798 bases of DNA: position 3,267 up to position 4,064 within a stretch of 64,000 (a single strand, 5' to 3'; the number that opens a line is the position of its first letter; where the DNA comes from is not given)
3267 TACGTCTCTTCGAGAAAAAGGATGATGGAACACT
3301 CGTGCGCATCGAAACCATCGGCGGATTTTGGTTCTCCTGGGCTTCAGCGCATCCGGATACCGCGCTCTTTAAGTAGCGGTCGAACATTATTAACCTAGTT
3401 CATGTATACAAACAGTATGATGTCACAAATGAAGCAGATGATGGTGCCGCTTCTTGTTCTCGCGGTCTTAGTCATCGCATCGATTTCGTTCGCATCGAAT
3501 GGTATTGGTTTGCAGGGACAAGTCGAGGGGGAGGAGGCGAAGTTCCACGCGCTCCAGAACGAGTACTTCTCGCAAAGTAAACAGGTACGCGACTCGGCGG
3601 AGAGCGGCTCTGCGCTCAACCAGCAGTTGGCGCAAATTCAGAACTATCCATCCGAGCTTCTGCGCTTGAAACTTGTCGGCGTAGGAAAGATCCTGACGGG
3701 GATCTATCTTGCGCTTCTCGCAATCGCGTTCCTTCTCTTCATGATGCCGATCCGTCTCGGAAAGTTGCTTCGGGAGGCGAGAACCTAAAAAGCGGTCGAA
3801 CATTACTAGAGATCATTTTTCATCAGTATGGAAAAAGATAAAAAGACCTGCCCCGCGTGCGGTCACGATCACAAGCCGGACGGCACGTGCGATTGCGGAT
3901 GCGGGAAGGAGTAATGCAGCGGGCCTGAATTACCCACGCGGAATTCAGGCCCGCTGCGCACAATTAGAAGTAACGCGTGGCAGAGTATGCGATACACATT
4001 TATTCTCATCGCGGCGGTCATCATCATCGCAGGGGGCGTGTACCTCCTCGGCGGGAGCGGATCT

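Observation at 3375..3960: Shared 15-nt upstream motif and Cys-rich mini-ORFs at the head of the thiol-disulfide oxidoreductase cluster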

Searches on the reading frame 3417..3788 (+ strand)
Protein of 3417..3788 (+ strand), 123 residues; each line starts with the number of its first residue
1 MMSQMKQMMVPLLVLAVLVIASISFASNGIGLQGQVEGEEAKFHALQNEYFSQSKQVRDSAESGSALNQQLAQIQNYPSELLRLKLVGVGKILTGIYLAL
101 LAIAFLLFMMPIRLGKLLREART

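Call 5: search_protein_families(library=pfam, proteins=[window:3417-3788:+], max_evalue=0.01)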
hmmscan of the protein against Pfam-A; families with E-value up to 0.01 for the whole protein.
window:3417-3788:+ (123 aa): 0 families

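Call 10: find_homologous_proteins(query=window:3417-3788:+, max_evalue=0.001)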
Query window:3417-3788:+ (123 aa): 396 proteins with E <= 0.001 among 425 candidates; the best 120 are listed.
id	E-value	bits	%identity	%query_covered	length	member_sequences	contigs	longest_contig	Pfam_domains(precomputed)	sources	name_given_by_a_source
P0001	1.5e-65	236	100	97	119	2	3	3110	-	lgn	-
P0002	2.1e-59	216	87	99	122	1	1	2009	-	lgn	-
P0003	4.9e-57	209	86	96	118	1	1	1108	-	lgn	-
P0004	2.0e-56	207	84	97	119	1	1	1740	-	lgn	-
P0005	3.9e-55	203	82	98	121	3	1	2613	-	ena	-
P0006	5.4e-52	192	80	96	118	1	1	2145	-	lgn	-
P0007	2.4e-51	190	79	96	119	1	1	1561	-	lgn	-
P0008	1.4e-49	185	79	96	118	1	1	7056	-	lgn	-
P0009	1.1e-45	172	72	98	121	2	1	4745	-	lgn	-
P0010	1.5e-45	172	71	98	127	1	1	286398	-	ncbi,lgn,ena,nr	ncbi:MAG: hypothetical protein Greene07147_299 [Parcubacteria group bacterium Greene0714_7]|nr:MAG: 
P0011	3.1e-45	171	69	98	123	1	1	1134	-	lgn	-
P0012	7.4e-45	170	73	97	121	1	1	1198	-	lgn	-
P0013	1.5e-44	169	71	96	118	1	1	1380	-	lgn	-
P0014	3.4e-44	167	71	96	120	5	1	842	-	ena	-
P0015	5.1e-44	167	69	98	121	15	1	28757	-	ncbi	-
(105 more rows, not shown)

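Call 13: find_related_loci(query=A1, collection=genome_contigs, flank=4000)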
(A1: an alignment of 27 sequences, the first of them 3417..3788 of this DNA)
Query A1 (123 aa) in genome_contigs; peptide patterns used: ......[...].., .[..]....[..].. (x = any residue, [..] = any of these).
102 stretches matched a pattern; 61 encode a relative of the query (tblastn E <= 1e-3); 61 distinct loci.
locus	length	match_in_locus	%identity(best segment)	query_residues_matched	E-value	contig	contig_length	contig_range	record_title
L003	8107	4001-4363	72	2-122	4e-54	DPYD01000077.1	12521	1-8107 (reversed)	MAG TPA_asm: Candidatus Kaiserbacteria bacterium isolate UBA10103 contig_35512, whole genome shotgun sequence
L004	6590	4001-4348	74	5-120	1e-51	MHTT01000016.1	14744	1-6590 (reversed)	MAG: Candidatus Wildermuthbacteria bacterium RIFCSPHIGHO2_01_FULL_49_22b rifcsphigho2_01_scaffold_28982, whole genome sh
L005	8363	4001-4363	69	2-122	2e-51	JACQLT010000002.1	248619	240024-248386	MAG: Parcubacteria group bacterium isolate NC_groundwater_1210_Ag_S-0.1um_50_592 S_p1_S3_coassembly_k141_192282, whole g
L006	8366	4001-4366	66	1-122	1e-50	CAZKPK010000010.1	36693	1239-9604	MAG TPA_asm: uncultured Candidatus Saccharibacteria bacterium isolate SRP269290_co1_320 genome assembly, contig: NODE_11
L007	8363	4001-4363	67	2-122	9e-51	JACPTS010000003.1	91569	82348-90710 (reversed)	MAG: Candidatus Harrisonbacteria bacterium isolate NC_groundwater_738_Ag_S-0.65um_42_30 S37_SO-6_scaffold_705996, whole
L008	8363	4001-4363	72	2-122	2e-49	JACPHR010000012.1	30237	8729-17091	MAG: Candidatus Taylorbacteria bacterium isolate NC_groundwater_419_Ag_B-0.1um_49_17 GD18-4_B1_scaffold_504444, whole ge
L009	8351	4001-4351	70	2-118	4e-49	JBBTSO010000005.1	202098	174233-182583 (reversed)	MAG: Patescibacteria group bacterium isolate H41-bin155_1 H41_bin155_1_000000000005, whole genome shotgun sequence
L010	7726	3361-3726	66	1-122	5e-49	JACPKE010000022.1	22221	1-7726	MAG: Candidatus Brennerbacteria bacterium isolate NC_groundwater_486_Ag_S-0.1um_40_11 S35_SO-1_scaffold_197263, whole ge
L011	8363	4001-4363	63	2-122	3e-48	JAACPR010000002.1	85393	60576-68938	MAG: Candidatus Parcubacteria bacterium isolate CG_2015-02_34_13 CG_2015-02_curated_scaffold_157, whole genome shotgun s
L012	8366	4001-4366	70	1-122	2e-47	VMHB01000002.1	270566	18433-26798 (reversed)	MAG: Parcubacteria group bacterium Greene0714_7 Greene07147_scaffold_229, whole genome shotgun sequence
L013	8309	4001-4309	70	20-122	7e-44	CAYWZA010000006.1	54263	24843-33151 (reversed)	MAG TPA_asm: uncultured Candidatus Saccharibacteria bacterium isolate SRP269290_co7_77 genome assembly, contig: NODE_131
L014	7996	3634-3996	64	2-122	3e-42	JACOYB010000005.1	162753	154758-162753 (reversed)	MAG: Candidatus Magasanikbacteria bacterium isolate NC_groundwater_168_Ag_S-0.1um_42_11 S4_GD2017_2_S1_scaffold_52, whol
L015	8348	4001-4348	59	5-120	5e-42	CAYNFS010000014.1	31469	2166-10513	MAG TPA_asm: uncultured Candidatus Saccharibacteria bacterium isolate binchicken_co38_1306 genome assembly, contig: NODE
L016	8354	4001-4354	60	5-121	1e-41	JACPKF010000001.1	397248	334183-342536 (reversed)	MAG: Candidatus Saccharibacteria bacterium isolate NC_groundwater_487_Ag_S-0.1um_46_12 S35_SO-1_scaffold_44559, whole ge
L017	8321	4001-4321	64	16-122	2e-41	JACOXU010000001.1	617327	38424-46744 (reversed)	MAG: Candidatus Levyibacteriota bacterium isolate NC_groundwater_161_Ag_S-0.1um_37_19 S4_GD2017_2_S1_scaffold_10, whole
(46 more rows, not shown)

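Call 19: find_encoding_contigs(protein=P0008, flank=4000, max_places=3)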
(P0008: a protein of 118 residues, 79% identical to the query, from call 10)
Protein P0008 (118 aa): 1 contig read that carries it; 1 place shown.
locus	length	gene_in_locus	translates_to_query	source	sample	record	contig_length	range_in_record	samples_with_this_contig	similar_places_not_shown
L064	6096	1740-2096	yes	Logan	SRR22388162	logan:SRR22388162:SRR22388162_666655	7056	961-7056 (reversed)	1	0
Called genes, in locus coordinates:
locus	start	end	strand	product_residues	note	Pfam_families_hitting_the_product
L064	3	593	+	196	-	?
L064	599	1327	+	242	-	PF00027:cNMP_binding, PF13545:HTH_Crp_2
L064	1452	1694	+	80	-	PF13192:Thioredoxin_3 (weak), PF00462:Glutaredoxin, PF13417:GST_N_3 (weak)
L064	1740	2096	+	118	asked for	-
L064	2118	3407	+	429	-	PF02812:ELFV_dehydrog_N, PF00208:ELFV_dehydrog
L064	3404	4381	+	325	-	PF00070:Pyr_redox (faint), PF00890:FAD_binding_2 (faint), PF01266:DAO (faint), PF07992:Pyr_redox_2, PF13738:Pyr_redox_3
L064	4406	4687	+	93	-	PF04248:NTP_transf_9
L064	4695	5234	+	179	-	PF08534:Redoxin, PF00578:AhpC-TSA, PF00085:Thioredoxin (weak)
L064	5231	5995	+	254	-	PF02683:DsbD_TM, PF13386:DsbD_2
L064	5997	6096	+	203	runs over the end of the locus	PF18306:LDcluster4, PF03641:Lysine_decarbox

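Call 20: find_encoding_contigs(protein=P0009, flank=4000, max_places=3)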
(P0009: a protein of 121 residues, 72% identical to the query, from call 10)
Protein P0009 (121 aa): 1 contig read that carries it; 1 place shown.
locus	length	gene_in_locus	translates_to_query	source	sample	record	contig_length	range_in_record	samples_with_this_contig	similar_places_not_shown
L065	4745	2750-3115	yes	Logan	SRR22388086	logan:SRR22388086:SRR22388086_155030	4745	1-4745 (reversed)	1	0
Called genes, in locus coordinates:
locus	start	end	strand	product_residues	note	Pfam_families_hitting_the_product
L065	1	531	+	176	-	?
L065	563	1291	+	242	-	PF13462:Thioredoxin_4, PF13098:Thioredoxin_2 (faint), PF01323:DSBA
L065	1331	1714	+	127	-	PF07681:DoxX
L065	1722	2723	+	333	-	PF01266:DAO (faint), PF03486:HI0933_like (faint), PF07992:Pyr_redox_2, PF13738:Pyr_redox_3, PF00070:Pyr_redox (weak)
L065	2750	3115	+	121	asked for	-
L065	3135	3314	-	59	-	-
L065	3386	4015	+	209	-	PF11303:DUF3105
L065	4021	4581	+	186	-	PF00578:AhpC-TSA, PF08534:Redoxin, PF00085:Thioredoxin (weak), PF13098:Thioredoxin_2 (weak)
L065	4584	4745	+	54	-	?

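Call 21: find_encoding_contigs(protein=P0005, flank=4000, max_places=3)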
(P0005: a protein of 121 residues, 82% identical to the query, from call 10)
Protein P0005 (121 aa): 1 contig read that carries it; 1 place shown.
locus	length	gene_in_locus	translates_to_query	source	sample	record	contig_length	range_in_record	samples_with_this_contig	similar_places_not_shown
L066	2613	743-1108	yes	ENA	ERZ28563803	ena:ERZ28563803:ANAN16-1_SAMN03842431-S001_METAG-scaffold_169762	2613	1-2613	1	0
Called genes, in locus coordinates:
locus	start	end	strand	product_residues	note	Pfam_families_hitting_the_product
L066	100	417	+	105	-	-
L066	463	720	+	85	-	PF00462:Glutaredoxin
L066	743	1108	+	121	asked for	-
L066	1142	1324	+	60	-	-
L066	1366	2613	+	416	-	?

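Call 22: find_encoding_contigs(protein=P0002, flank=4000, max_places=3)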
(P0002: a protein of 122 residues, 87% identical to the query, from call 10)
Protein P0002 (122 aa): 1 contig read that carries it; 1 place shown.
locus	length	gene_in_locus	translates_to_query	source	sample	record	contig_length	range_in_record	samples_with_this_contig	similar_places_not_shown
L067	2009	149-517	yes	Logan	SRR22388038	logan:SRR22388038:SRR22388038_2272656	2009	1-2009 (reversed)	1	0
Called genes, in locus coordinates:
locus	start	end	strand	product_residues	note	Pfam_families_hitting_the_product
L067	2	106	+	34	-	?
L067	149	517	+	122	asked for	-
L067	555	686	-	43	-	-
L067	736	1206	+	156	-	-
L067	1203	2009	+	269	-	?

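Call 36: search_protein_families(library=ncbifam, proteins=[window:3417-3788:+], max_evalue=1)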
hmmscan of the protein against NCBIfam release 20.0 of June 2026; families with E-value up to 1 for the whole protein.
window:3417-3788:+ (123 aa): 3 families
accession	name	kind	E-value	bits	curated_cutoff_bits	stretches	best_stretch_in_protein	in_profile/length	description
NF040942.2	hypo_ExtJ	equivalog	0.16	12.4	52.5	1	5-38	1-35/77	selenite/tellurite reduction operon protein ExtJ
NF053657.1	CedE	equivalog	0.2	11.4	400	1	86-117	138-169/260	DNA-translocating protein CedE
NF050142.1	PG1828_fam_lipo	equivalog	0.25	12.1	50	1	13-27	4-18/59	PG1828 family lipoprotein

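Call 38: find_related_loci(query=A1, collection=metagenome_contigs, flank=3000)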
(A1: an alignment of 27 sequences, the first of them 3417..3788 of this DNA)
Query A1 (123 aa) in metagenome_contigs; peptide patterns used: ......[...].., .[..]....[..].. (x = any residue, [..] = any of these).
258 stretches matched a pattern; 170 encode a relative of the query (tblastn E <= 1e-3); the best 80 are kept; 80 distinct loci.
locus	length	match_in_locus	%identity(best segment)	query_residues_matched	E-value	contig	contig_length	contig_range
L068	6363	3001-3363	72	2-122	3e-54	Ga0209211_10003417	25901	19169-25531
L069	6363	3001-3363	72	2-122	3e-54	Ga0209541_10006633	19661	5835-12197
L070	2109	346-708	70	2-122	5e-54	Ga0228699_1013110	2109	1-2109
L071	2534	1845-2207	70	2-122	1e-53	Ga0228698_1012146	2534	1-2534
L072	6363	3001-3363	69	2-122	6e-53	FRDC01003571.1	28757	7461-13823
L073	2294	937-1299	70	2-122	4e-53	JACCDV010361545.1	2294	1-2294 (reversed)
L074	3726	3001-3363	69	2-122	3e-52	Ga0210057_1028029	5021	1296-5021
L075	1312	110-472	68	2-122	3e-54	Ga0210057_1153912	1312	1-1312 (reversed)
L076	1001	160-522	68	2-122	2e-55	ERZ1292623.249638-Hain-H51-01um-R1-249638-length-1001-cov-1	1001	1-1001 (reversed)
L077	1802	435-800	67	1-122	8e-53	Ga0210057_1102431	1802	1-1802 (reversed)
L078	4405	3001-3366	67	1-122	1e-51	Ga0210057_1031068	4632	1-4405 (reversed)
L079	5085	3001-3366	67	1-122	1e-51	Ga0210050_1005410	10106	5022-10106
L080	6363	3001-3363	68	2-122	8e-52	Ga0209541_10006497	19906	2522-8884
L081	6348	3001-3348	74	5-120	1e-51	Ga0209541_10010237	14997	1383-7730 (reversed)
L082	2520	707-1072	68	1-122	6e-52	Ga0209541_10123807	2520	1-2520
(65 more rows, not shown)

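Call 48: predict_structure(alignment_id=A1)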
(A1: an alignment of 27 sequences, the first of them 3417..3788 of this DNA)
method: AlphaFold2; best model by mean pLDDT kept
length: 123 residues; sequences in the alignment: 27
mean_pLDDT: 85.0   pTM: 0.61
mean pLDDT of the five models: 85.0, 82.1, 80.7, 80.5, 69.4
residues with pLDDT >= 90: 39; 70-90: 78; 50-70: 6; < 50: 0
segments of 3 or more residues with pLDDT < 50: none
pLDDT, mean of each block of 10 residues (from residue 1): 71 91 93 87 87 81 80 85 90 94 88 77 66
secondary structure, 60 per line:
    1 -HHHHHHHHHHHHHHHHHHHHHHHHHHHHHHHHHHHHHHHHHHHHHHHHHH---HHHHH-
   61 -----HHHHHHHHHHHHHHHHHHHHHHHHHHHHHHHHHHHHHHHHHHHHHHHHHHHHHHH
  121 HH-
elements in order: H2-51 H55-59 H66-122

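Call 60: search_solved_structures(query=A1, max_evalue=1)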
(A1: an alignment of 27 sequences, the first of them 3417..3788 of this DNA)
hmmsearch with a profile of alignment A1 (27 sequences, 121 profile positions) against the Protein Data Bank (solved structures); distinct sequences matched with E-value up to 1: 5.
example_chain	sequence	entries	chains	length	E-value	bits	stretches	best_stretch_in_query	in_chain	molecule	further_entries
5mmt_A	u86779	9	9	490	0.062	16.5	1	60-103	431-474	Di-or tripeptide:H+ symporter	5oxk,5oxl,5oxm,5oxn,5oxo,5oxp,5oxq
4aps_A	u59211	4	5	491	0.072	16.3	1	60-102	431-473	DI-OR TRIPEPTIDE H+ SYMPORTER | DI-OR TRIPEPTIDE:H+ SYMPORTER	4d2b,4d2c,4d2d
4xni_A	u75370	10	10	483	0.076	16.2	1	60-102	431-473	Di-or tripeptide:H+ symporter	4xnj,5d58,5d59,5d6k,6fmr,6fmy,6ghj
7ac6_A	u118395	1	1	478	0.097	15.9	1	60-101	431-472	Di-or tripeptide:H+ symporter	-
9np7_A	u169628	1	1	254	0.49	13.6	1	19-77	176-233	Beaten path Vb, isoform A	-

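Call 74: fold_search(model_id=the predicted structure, library=pdb)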
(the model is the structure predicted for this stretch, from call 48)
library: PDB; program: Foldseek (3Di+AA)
matches with E <= 10: 328; with E <= 0.001: 0
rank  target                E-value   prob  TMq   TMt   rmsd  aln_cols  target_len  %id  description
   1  6b87_A                2.5e-01  0.82  0.40  0.46   5.5       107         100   16  Crystal structure of transmembrane protein TMHC2_E (released 2018-03-14)
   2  6tz4_02               2.7e-01  0.99  0.52  0.38   5.4       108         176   12  CryoEM reconstruction of membrane-bound ESCRT-III filament composed of CHMP1B+IST1 (right-handed) (released 2020-04-08)
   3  6tz5_AA               3.8e-01  0.99  0.58  0.42   3.0       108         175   11  CryoEM reconstruction of membrane-bound ESCRT-III filament composed of CHMP1B+IST1 (left-handed) (released 2020-04-08)
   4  6b87_B                5.1e-01  0.60  0.39  0.44   5.5       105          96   16  Crystal structure of transmembrane protein TMHC2_E (released 2018-03-14)
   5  7zcg_A                6.0e-01  0.57  0.37  0.29  10.2       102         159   10  CHMP2A-CHMP3 heterodimer (430 Angstrom diameter) (released 2023-01-18)
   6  7v5d_A                6.4e-01  0.95  0.58  0.16   4.2       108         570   13  Cryo-EM structure of the mouse ABCB9 (PG-bound) (released 2022-10-19)
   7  6rag_A                6.4e-01  0.60  0.45  0.14   5.7       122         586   16  Heterodimeric ABC exporter TmrAB in inward-facing wide conformation under turnover conditions (released 2019-07-31)
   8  6e8g_AA               7.2e-01  0.96  0.54  0.39   5.0       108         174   12  CryoEM reconstruction of IST1-CHMP1B copolymer filament bound to ssDNA at 2.9 Angstrom resolution (released 2018-08-15)
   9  5j9w_H                7.6e-01  0.35  0.35  0.36   8.3       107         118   14  Crystal structure of the NuA4 core complex (released 2016-10-26)
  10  6tz9_A                8.6e-01  0.91  0.52  0.40   5.4       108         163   12  CryoEM reconstruction of membrane-bound ESCRT-III filament composed of CHMP1B only (released 2020-04-08)
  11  3zbh_H                8.6e-01  0.38  0.33  0.42  10.9        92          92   14  Geobacillus thermodenitrificans EsxA crystal form I (released 2012-11-21)
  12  6tqe_A                1.1e+00  0.28  0.35  0.10   5.9        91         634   16  The structure of ABC transporter Rv1819c without addition of substrate (released 2020-04-01)
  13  9q9j_B                1.1e+00  0.84  0.61  0.19   5.2       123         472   10  Cryo-EM structure of human Mre11-Rad50-Nbs1 (MRN) complex bound to DNA and telomeric factor TRF2 fragment (438-542) (released 2025-10-01)
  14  3k29                  1.1e+00  0.38  0.41  0.31  11.6       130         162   11  Structure of a putative YscO homolog CT670 from Chlamydia trachomatis (released 2009-10-13)
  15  5j9t_D                1.1e+00  0.18  0.30  0.30   9.7       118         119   12  Crystal structure of the NuA4 core complex (released 2016-10-26)
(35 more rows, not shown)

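Call 83: search_protein_representatives(alignment_id=A1)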
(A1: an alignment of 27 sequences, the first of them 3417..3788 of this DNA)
Query: 27 sequences, 121 profile positions. Proteins with E-value up to 0.001 (for the whole library): 65; up to 1e-10: 45; up to 1e-30: 9. The best 65 are listed.
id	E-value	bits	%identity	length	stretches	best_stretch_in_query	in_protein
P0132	1.5e-43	163.8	-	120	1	1-94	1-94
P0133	3.5e-42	159.4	-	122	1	7-119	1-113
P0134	2.8e-41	156.4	-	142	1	7-120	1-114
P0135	5.2e-39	149.1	-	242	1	16-119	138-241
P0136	1.0e-38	148.2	-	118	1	10-118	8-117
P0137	1.1e-37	144.9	-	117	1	9-120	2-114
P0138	3.1e-33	130.5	-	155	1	32-119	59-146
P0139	1.7e-31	124.9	-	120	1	4-117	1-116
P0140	7.2e-31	122.9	-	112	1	11-121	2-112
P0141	3.4e-29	117.5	-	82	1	7-87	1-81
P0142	1.4e-28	115.5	-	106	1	57-120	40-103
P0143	1.7e-27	112.0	-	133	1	15-115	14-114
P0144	6.6e-27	110.1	-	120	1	9-110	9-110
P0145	1.1e-26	109.3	-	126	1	4-115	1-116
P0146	2.5e-26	108.2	-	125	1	8-120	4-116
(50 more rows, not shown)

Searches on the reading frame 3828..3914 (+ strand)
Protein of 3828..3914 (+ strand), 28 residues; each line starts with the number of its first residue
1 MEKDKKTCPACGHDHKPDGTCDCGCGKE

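Call 5: search_protein_families(library=pfam, proteins=[window:3828-3914:+], max_evalue=0.01)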
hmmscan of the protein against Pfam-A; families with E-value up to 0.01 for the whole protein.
window:3828-3914:+ (28 aa): 0 families

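Call 35: search_protein_families(library=pfam, proteins=[window:3828-3911:+], max_evalue=1)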
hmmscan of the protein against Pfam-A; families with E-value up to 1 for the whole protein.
seq(28 aa): 1 family
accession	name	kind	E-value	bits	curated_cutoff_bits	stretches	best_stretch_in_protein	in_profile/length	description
PF07282.18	Cas12f1-like_TNB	-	0.34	11.6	26.3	1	6-27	29-48/60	Cas12f1-like, TNB domain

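Call 36: search_protein_families(library=ncbifam, proteins=[window:3828-3911:+], max_evalue=1)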
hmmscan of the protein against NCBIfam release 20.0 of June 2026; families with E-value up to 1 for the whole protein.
seq(28 aa): 1 family
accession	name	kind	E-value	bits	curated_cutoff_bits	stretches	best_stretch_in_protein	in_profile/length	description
NF049953.1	ribbon_DG_selen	exception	0.046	13.6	130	1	2-24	144-168/172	zinc ribbon-containing (seleno)protein DG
